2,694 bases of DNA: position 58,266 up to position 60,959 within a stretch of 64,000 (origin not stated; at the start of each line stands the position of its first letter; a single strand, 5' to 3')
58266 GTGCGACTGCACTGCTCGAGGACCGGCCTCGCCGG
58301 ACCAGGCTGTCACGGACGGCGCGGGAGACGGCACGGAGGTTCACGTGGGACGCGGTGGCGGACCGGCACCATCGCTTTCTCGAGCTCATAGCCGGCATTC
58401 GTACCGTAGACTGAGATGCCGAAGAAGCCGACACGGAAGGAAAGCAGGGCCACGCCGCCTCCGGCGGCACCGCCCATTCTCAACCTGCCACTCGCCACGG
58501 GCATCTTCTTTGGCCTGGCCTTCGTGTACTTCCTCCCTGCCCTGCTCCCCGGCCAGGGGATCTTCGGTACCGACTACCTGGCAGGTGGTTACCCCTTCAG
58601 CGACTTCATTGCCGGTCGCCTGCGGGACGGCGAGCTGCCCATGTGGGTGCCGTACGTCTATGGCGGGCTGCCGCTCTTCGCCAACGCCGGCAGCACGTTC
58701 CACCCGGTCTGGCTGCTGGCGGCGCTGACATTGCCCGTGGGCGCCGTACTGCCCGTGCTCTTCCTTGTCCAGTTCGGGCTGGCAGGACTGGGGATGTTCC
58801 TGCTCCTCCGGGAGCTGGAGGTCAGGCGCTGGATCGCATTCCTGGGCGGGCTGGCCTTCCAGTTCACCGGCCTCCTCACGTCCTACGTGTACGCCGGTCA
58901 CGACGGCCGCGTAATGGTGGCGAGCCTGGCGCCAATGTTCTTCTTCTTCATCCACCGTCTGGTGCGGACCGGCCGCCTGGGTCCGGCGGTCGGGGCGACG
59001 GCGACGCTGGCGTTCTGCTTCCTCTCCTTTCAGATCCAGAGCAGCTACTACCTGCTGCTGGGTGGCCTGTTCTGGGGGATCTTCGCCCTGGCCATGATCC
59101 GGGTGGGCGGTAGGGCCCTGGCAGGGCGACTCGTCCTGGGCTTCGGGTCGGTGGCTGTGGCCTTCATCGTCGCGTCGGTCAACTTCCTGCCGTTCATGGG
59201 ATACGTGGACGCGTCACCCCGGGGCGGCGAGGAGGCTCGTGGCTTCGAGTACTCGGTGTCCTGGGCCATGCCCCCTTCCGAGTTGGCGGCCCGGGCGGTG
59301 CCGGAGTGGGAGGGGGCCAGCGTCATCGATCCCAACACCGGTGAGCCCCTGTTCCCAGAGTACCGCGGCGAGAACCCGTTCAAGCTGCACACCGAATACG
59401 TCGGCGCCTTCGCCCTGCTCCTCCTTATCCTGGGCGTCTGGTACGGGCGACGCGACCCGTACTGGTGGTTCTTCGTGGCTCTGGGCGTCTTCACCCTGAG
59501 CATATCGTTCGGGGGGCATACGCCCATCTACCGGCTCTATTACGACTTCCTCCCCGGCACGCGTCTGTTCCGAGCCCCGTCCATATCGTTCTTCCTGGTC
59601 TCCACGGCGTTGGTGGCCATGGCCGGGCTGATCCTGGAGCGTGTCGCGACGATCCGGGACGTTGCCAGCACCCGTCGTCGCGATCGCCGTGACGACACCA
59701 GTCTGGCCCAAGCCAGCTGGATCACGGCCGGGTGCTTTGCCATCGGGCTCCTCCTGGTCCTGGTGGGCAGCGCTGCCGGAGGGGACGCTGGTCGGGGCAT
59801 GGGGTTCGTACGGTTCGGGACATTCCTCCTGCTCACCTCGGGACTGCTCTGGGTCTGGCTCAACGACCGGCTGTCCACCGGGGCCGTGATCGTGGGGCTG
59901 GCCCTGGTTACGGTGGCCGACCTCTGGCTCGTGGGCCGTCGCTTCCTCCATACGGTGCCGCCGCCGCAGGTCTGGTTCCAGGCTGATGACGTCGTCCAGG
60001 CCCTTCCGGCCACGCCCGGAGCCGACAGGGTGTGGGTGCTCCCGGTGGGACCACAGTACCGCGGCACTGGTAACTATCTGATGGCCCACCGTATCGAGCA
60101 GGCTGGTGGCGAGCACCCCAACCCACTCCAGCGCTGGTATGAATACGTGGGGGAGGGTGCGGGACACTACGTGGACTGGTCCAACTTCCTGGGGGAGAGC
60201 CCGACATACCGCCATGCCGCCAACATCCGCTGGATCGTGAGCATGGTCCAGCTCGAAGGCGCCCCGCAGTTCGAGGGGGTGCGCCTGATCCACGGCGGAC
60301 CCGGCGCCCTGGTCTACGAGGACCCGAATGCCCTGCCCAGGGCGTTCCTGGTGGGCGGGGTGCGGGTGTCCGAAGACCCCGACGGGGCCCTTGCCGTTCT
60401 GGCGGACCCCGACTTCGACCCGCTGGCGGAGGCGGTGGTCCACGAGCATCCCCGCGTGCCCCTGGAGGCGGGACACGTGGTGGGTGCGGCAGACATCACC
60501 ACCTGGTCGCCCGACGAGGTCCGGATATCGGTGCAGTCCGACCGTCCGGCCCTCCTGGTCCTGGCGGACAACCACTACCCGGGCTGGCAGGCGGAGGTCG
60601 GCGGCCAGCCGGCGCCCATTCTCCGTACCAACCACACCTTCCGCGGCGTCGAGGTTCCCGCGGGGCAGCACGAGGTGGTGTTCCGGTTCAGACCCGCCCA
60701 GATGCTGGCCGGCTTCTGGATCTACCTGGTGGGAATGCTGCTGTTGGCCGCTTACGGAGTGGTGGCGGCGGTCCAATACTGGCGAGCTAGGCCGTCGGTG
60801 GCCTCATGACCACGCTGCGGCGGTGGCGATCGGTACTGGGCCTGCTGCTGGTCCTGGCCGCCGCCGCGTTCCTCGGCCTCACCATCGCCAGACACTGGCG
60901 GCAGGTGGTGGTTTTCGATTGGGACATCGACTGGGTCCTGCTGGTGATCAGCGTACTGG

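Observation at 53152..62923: Two-armed envelope glycolipid/glycan cluster reminiscent of actinobacterial PIM/LM logic in a lipid A-containing organism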

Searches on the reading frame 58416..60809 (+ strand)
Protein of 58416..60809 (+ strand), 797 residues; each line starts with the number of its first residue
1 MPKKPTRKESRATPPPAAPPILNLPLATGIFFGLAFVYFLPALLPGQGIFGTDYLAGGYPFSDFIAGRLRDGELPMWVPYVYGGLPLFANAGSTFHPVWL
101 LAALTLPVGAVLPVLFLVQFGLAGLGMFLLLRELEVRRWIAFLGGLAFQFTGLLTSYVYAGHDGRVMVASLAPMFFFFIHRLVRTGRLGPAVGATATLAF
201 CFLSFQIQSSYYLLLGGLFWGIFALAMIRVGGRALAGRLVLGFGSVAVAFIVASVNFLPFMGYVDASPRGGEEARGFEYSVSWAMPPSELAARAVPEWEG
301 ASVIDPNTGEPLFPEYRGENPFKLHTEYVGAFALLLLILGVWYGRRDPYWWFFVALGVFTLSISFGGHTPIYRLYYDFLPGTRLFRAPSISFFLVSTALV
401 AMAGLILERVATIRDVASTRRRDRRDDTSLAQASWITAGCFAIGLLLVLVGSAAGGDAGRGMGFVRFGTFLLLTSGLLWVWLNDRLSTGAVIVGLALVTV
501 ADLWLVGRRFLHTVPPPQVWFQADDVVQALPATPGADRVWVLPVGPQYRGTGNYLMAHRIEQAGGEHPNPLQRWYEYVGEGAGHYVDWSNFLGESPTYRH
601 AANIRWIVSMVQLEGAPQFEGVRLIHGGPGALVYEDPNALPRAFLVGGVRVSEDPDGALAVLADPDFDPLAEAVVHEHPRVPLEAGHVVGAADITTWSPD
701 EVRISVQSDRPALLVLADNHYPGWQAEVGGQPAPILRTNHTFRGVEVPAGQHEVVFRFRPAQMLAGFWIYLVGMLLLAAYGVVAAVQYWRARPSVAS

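Call 3: search_protein_families(library=pfam, proteins=[window:58416-60809:+], max_evalue=0.01)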
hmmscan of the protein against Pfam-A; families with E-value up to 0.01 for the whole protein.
window:58416-60809:+ (797 aa): 1 family
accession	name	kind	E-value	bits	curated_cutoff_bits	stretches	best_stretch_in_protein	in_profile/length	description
PF09586.16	YfhO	-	1.2e-08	34.3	28.5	1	693-769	757-834/835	Bacterial membrane protein YfhO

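Call 4: search_protein_families(library=ncbifam, proteins=[window:58416-60809:+], max_evalue=0.01)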
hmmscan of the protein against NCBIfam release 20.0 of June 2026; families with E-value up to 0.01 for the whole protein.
window:58416-60809:+ (797 aa): 0 families

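Call 7: find_encoding_contigs(protein=window:58416-60809:+, flank=10000, max_places=4)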
Protein window:58416-60809:+ (797 aa): no gene with exactly this product is on record in the collection.

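Call 8: find_homologous_proteins(query=window:58416-60809:+, max_evalue=0.00001)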
Query window:58416-60809:+ (797 aa): 601 proteins with E <= 0.00001 among 8000 candidates; the best 120 are listed.
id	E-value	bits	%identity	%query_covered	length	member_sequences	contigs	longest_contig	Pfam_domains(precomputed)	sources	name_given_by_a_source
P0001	0.0e+0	1812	100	100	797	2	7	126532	PF09586.17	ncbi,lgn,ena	-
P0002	0.0e+0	1405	78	99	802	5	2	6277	PF09586.17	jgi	jgi:hypothetical protein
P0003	0.0e+0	1403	78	99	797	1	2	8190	PF09586.17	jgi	jgi:hypothetical protein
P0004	0.0e+0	1355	76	98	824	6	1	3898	PF09586.17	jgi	jgi:hypothetical protein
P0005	0.0e+0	1349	74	99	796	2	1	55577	PF10131.16,PF09586.17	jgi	jgi:hypothetical protein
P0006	0.0e+0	1340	75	97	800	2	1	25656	PF09586.17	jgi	jgi:hypothetical protein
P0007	0.0e+0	1330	74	99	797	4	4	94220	PF09586.17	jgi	jgi:hypothetical protein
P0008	0.0e+0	1301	72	99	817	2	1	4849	PF09586.17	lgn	-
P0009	0.0e+0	1296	71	99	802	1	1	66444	PF09586.17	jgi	jgi:hypothetical protein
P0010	0.0e+0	1295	72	99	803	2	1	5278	PF10131.16,PF09586.17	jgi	jgi:hypothetical protein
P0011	0.0e+0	1291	71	99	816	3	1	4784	PF09586.17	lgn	-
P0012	0.0e+0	1290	72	99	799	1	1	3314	PF09586.17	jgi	jgi:uncharacterized membrane-anchored protein YitT (DUF2179 family)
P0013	0.0e+0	1267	71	98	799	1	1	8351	PF09586.17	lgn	-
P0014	0.0e+0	1252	69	99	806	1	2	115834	PF10131.16,PF09586.17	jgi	jgi:hypothetical protein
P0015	0.0e+0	1229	68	97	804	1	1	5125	PF10131.16,PF09586.17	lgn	-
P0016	0.0e+0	1215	69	95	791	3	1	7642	PF09586.17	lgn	-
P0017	0.0e+0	1195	67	97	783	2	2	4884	PF10131.16,PF09586.17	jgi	jgi:hypothetical protein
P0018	0.0e+0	1165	67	95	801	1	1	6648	PF09586.17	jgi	jgi:hypothetical protein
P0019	0.0e+0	1151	67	94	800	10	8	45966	PF10131.16,PF09586.17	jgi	jgi:hypothetical protein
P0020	0.0e+0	1150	66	99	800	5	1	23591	PF10131.16,PF09586.17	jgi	jgi:hypothetical protein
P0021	0.0e+0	1147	66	97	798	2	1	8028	PF10131.16,PF09586.17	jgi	jgi:hypothetical protein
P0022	0.0e+0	1145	67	97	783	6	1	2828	PF09586.17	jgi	jgi:hypothetical protein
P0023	0.0e+0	1138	65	98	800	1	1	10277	PF09586.17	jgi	jgi:hypothetical protein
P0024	0.0e+0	1131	65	100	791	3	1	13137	PF09586.17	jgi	jgi:hypothetical protein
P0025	0.0e+0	1124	65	99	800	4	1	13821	PF10131.16,PF09586.17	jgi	jgi:hypothetical protein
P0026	0.0e+0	1095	66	97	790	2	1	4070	PF09586.17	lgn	-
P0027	0.0e+0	1094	64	100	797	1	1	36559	PF10131.16,PF09586.17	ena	-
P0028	0.0e+0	1093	65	96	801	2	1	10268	PF10131.16,PF09586.17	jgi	jgi:hypothetical protein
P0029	0.0e+0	1078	65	95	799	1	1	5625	PF09586.17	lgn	-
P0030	0.0e+0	1068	64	95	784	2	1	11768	PF09586.17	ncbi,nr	ncbi:MAG: YfhO family protein [Gemmatimonadetes bacterium]|nr:YfhO family protein [Gemmatimonadota b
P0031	0.0e+0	1054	67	90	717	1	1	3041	PF10131.16,PF09586.17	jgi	jgi:hypothetical protein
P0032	0.0e+0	1047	62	100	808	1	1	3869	PF09586.17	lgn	-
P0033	8.0e-257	873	54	96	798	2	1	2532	PF09586.17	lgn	-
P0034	2.4e-256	872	55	94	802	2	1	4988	PF10131.16,PF09586.17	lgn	-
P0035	7.3e-255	867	53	97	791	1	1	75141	PF10131.16,PF09586.17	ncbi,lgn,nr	ncbi:MAG TPA: YfhO family protein [Longimicrobiaceae bacterium]|nr:YfhO family protein [Longimicrobi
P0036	3.7e-254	864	54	95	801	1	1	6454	PF10131.16,PF09586.17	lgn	-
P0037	4.1e-254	864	54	97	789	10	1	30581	PF09586.17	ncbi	ncbi:YfhO family protein [soil metagenome]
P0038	3.9e-253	861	54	99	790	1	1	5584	PF09586.17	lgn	-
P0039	1.2e-252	859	54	97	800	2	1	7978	PF10131.16,PF09586.17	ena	-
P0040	1.3e-250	853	54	95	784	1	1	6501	PF09586.17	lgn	-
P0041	2.6e-250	852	55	94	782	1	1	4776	PF09586.17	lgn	-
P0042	8.9e-250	850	53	100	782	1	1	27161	PF10131.16,PF09586.17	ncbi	-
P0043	1.8e-249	849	69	34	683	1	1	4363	PF09586.17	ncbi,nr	ncbi:MAG TPA: YfhO family protein [Longimicrobiales bacterium]|nr:YfhO family protein [Longimicrobia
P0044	2.0e-249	849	54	98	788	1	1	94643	PF09586.17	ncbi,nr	ncbi:MAG: YfhO family protein [Gemmatimonas sp.]|nr:YfhO family protein [Gemmatimonas sp.]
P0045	8.1e-249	847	53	96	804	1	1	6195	PF10131.16,PF09586.17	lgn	-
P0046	2.7e-248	845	52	97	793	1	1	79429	PF09586.17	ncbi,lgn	-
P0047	2.2e-247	842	54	95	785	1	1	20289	PF10131.16,PF09586.17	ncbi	ncbi:MAG: YfhO family protein [Gemmatimonadota bacterium]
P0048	4.3e-247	841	52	96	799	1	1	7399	PF09586.17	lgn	-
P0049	7.1e-247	840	50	99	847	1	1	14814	PF09586.17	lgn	-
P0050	1.0e-246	840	53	99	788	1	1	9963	PF09586.17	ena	-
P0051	1.1e-246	840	53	96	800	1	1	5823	PF09586.17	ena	-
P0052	1.4e-246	839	52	99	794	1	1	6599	PF09586.17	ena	-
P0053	1.5e-246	839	53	97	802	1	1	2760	PF09586.17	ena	-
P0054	2.8e-246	838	52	98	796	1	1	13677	PF09586.17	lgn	-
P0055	2.9e-246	838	53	96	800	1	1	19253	PF10131.16,PF09586.17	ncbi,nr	ncbi:MAG: YfhO family protein [Longimicrobiales bacterium]|nr:YfhO family protein [Longimicrobiales 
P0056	4.3e-246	838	53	95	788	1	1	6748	PF10131.16,PF09586.17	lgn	-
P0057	4.9e-246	838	53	98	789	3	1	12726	PF10131.16,PF09586.17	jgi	jgi:hypothetical protein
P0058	5.2e-246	837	53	95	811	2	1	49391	PF10131.16,PF09586.17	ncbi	ncbi:MAG: YfhO family protein [Longimicrobiales bacterium]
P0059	4.9e-245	834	53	96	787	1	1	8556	PF09586.17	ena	-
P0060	1.0e-244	833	51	99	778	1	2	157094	PF09586.17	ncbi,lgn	ncbi:MAG: YfhO family protein [Longimicrobiaceae bacterium]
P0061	2.9e-244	832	52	93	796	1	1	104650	PF09586.17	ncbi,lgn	ncbi:MAG: YfhO family protein [Longimicrobiales bacterium]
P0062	3.0e-244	832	52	99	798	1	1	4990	PF09586.17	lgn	-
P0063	4.7e-244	831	52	98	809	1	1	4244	PF09586.17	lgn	-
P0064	4.9e-244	831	54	95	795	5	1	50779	PF10131.16,PF09586.17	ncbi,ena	ncbi:MAG TPA: YfhO family protein [Longimicrobiales bacterium]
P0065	1.6e-243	829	53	97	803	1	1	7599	PF09586.17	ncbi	-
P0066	2.5e-243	829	50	98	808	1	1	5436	PF09586.17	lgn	-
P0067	3.2e-243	828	52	96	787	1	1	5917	PF10131.16,PF09586.17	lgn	-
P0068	7.7e-243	827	52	100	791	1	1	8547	PF09586.17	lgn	-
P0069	9.9e-243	827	52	96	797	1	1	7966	PF10131.16,PF09586.17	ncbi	-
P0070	1.2e-241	823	53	95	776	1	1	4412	PF10131.16,PF09586.17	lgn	-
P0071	1.7e-241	822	52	96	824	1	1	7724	PF10131.16,PF09586.17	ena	-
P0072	1.5e-240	819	52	98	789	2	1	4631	PF09586.17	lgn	-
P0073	2.1e-240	819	53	98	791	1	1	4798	PF10131.16,PF09586.17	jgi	jgi:hypothetical protein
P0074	2.5e-240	819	52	94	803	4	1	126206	PF09586.17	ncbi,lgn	ncbi:hypothetical protein BH24GEM3_BH24GEM3_00060 [soil metagenome]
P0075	5.7e-240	817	51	96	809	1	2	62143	PF09586.17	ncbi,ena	-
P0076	2.7e-239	815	53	94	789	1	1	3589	PF09586.17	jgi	jgi:hypothetical protein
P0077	3.0e-239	815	52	96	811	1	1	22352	PF10131.16,PF09586.17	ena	-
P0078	1.6e-238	813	49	99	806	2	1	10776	PF09586.17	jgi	jgi:hypothetical protein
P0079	1.7e-238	813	52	96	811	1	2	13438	PF09586.17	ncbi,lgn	-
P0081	2.8e-238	812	51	95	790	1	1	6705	PF09586.17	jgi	jgi:hypothetical protein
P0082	4.2e-238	811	51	98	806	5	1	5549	PF09586.17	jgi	jgi:hypothetical protein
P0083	5.2e-238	811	52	94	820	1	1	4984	PF10131.16,PF09586.17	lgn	-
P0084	5.4e-238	811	51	98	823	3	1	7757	PF09586.17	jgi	jgi:hypothetical protein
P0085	9.0e-238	810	53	98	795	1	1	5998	PF09586.17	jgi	jgi:hypothetical protein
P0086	9.8e-238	810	52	95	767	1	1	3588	PF09586.17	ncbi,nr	ncbi:MAG TPA: hypothetical protein VGW38_12285, partial [Chloroflexota bacterium]|nr:hypothetical pr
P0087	1.3e-237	810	51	98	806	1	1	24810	PF09586.17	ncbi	-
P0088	1.6e-237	809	51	99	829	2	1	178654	PF09586.17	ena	-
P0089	1.7e-237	809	52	98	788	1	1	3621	PF10131.16,PF09586.17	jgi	jgi:hypothetical protein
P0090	2.4e-237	809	52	97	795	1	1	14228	PF09586.17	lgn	-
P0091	3.6e-237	808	50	99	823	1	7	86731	PF09586.17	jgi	jgi:hypothetical protein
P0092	4.4e-237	808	52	92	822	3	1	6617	PF09586.17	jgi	jgi:hypothetical protein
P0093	1.2e-236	806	51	96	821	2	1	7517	PF09586.17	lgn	-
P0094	1.6e-236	806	50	100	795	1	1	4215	PF09586.17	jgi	jgi:hypothetical protein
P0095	3.4e-236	805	52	96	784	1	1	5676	PF10131.16,PF09586.17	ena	-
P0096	3.6e-236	805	50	98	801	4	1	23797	PF09586.17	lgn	-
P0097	7.3e-236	804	49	100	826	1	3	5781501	PF09586.17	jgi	jgi:hypothetical protein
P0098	8.1e-236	804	52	95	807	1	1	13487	PF09586.17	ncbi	-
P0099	9.9e-236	803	51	99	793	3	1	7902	PF09586.17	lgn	-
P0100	1.3e-235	803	51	97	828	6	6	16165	PF09586.17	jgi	jgi:hypothetical protein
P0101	1.5e-235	803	51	96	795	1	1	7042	PF09586.17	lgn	-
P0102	1.6e-235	803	51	98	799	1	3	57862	PF09586.17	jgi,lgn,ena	-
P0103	1.8e-235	803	51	99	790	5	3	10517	PF09586.17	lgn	-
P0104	2.0e-235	802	51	96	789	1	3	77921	PF09586.17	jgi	jgi:hypothetical protein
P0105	5.9e-235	801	52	96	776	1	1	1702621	PF10131.16,PF09586.17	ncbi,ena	-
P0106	7.7e-235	800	50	96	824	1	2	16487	PF09586.17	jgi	jgi:hypothetical protein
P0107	1.7e-234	799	52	97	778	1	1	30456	PF09586.17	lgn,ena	-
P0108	2.3e-234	799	52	93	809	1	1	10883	PF09586.17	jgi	jgi:hypothetical protein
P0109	2.4e-234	799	51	99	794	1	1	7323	PF10131.16,PF09586.17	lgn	-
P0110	3.0e-234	799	51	95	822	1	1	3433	PF09586.17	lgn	-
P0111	5.7e-234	798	50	96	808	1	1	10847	PF09586.17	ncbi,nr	ncbi:MAG TPA: YfhO family protein [Longimicrobiaceae bacterium]|nr:YfhO family protein [Longimicrobi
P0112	1.0e-233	797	50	98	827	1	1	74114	PF09586.17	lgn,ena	-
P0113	2.2e-233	796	51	97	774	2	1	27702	PF09586.17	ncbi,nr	ncbi:MAG TPA: YfhO family protein [Longimicrobiaceae bacterium]|nr:YfhO family protein [Longimicrobi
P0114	3.1e-233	795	52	97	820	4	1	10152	PF09586.17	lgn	-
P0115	4.2e-233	795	50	99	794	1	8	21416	PF09586.17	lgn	-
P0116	5.2e-233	794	51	98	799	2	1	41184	PF10131.16,PF09586.17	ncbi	-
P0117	2.2e-232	792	49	100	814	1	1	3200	PF09586.17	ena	-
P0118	2.2e-232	792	50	94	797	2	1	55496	PF09586.17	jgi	jgi:hypothetical protein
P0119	3.2e-232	792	52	95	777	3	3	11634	PF09586.17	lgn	-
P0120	5.0e-232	791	50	98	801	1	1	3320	PF09586.17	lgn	-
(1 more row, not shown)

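Call 9: find_encoding_contigs(protein=P0001, flank=10000, max_places=2)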
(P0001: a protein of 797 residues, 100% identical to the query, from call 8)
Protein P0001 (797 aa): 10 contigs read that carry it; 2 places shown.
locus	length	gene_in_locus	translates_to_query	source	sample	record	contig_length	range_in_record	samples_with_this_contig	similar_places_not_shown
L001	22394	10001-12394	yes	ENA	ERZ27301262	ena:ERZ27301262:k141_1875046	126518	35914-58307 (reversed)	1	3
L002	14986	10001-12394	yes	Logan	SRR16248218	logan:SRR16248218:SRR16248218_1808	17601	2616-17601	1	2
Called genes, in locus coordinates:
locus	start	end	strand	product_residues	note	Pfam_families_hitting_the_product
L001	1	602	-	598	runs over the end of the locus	-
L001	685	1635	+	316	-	PF00392:GntR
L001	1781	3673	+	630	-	PF01011:PQQ, PF13360:PQQ_2, PF01011:PQQ, PF13360:PQQ_2, PF13570:Beta-prop_ACSF4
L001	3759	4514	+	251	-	PF09976:TPR_21, PF13174:TPR_6 (faint), PF13432:TPR_16 (faint), PF07719:TPR_2 (faint), PF13428:TPR_14 (faint)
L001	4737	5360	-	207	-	PF01553:Acyltransferase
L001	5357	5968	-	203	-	-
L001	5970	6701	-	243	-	PF13641:Glyco_tranf_2_3 (weak), PF00535:Glycos_transf_2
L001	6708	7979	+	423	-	PF13439:Glyco_transf_4, PF13579:Glyco_trans_4_4, PF20706:GT4-conflict, PF00534:Glycos_transf_1, PF13692:Glyco_trans_1_4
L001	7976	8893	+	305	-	PF01209:Ubie_methyltran, PF03141:Methyltransf_29, PF13489:Methyltransf_23, PF07021:MetW, PF08241:Methyltransf_11, PF08242:Methyltransf_12, PF13649:Methyltransf_25, PF13847:Methyltransf_31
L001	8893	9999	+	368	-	PF13439:Glyco_transf_4, PF13579:Glyco_trans_4_4 (weak), PF20706:GT4-conflict, PF00534:Glycos_transf_1, PF13692:Glyco_trans_1_4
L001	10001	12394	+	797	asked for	PF09586:YfhO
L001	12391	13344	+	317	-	PF03706:LPG_synthase_TM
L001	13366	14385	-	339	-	PF00535:Glycos_transf_2, PF13641:Glyco_tranf_2_3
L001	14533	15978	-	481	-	PF00309:Sigma54_AID, PF04963:Sigma54_CBD, PF04552:Sigma54_DBD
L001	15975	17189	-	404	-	PF00005:ABC_tran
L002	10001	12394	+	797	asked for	PF09586:YfhO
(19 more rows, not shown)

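Call 10: find_encoding_contigs(protein=P0097, flank=10000, max_places=2)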
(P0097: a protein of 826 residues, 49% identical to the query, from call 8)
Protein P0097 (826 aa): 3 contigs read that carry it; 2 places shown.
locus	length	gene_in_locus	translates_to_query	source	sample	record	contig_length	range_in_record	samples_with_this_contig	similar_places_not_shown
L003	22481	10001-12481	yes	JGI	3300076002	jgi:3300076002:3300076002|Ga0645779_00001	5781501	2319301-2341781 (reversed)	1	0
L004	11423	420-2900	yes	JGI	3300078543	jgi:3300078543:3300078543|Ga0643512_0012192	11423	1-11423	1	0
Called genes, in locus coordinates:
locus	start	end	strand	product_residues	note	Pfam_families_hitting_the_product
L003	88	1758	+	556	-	PF03023:MurJ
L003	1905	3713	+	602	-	PF01541:GIY-YIG (weak), PF27096:UvrC_M, PF02151:UVR (weak), PF22920:UvrC_RNaseH, PF08459:UvrC_RNaseH_dom, PF14520:HHH_5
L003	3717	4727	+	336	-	PF01820:Dala_Dala_lig_N, PF02655:ATP-grasp_3, PF02786:CPSase_L_D2 (weak), PF02222:ATP-grasp (weak), PF07478:Dala_Dala_lig_C, PF13535:ATP-grasp_4 (faint)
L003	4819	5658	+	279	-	PF01694:Rhomboid, PF08551:DUF1751, PF20216:DUF6576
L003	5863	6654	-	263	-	PF00535:Glycos_transf_2, PF13641:Glyco_tranf_2_3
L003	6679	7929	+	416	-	PF13439:Glyco_transf_4, PF13579:Glyco_trans_4_4, PF20706:GT4-conflict, PF00534:Glycos_transf_1, PF13692:Glyco_trans_1_4, PF13524:Glyco_trans_1_2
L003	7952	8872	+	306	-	PF03141:Methyltransf_29 (weak), PF01209:Ubie_methyltran, PF13489:Methyltransf_23, PF07021:MetW (weak), PF13847:Methyltransf_31, PF08241:Methyltransf_11, PF08242:Methyltransf_12, PF13649:Methyltransf_25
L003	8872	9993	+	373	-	PF13439:Glyco_transf_4, PF13579:Glyco_trans_4_4, PF20706:GT4-conflict, PF00534:Glycos_transf_1, PF13692:Glyco_trans_1_4, PF13524:Glyco_trans_1_2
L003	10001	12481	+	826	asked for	PF09586:YfhO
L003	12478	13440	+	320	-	PF03706:LPG_synthase_TM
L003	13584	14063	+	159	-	PF03449:GreA_GreB_N, PF01272:GreA_GreB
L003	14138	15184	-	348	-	PF00535:Glycos_transf_2, PF13641:Glyco_tranf_2_3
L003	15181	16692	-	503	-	PF00309:Sigma54_AID, PF04963:Sigma54_CBD, PF04552:Sigma54_DBD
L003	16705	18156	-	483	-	PF00005:ABC_tran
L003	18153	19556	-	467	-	PF03968:LptD_N (faint)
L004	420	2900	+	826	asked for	PF09586:YfhO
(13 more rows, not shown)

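Call 21: search_solved_structures(query=window:58416-60809:+, max_evalue=1)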
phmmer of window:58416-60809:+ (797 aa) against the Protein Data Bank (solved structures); distinct sequences matched with E-value up to 1: 0.

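Call 29: search_protein_representatives(protein=window:58416-60809:+)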
Query: 797 residues. Proteins with E-value up to 0.001 (for the whole library): 46620; up to 1e-10: 23394; up to 1e-30: 1347. The best 150 are listed.
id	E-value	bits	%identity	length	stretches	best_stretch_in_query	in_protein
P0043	5.6e-250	848.9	63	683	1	156-790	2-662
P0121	1.1e-207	709.0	47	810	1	5-795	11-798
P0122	1.1e-195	669.3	48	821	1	2-790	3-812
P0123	1.4e-191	655.7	49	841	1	12-789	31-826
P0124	3.9e-190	650.9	46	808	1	28-785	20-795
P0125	1.4e-188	645.8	49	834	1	30-784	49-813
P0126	1.5e-186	639.0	47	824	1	24-791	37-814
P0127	8.2e-183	626.7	49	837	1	29-788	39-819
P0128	1.8e-178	612.3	48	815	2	29-453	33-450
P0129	1.6e-168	579.4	47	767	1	27-783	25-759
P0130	7.4e-166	570.6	45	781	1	19-780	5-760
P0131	2.4e-164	565.6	46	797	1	27-786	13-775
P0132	7.2e-145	501.2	43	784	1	19-779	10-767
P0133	3.5e-132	459.2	52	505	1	285-793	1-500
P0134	8.1e-125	434.8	42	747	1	24-779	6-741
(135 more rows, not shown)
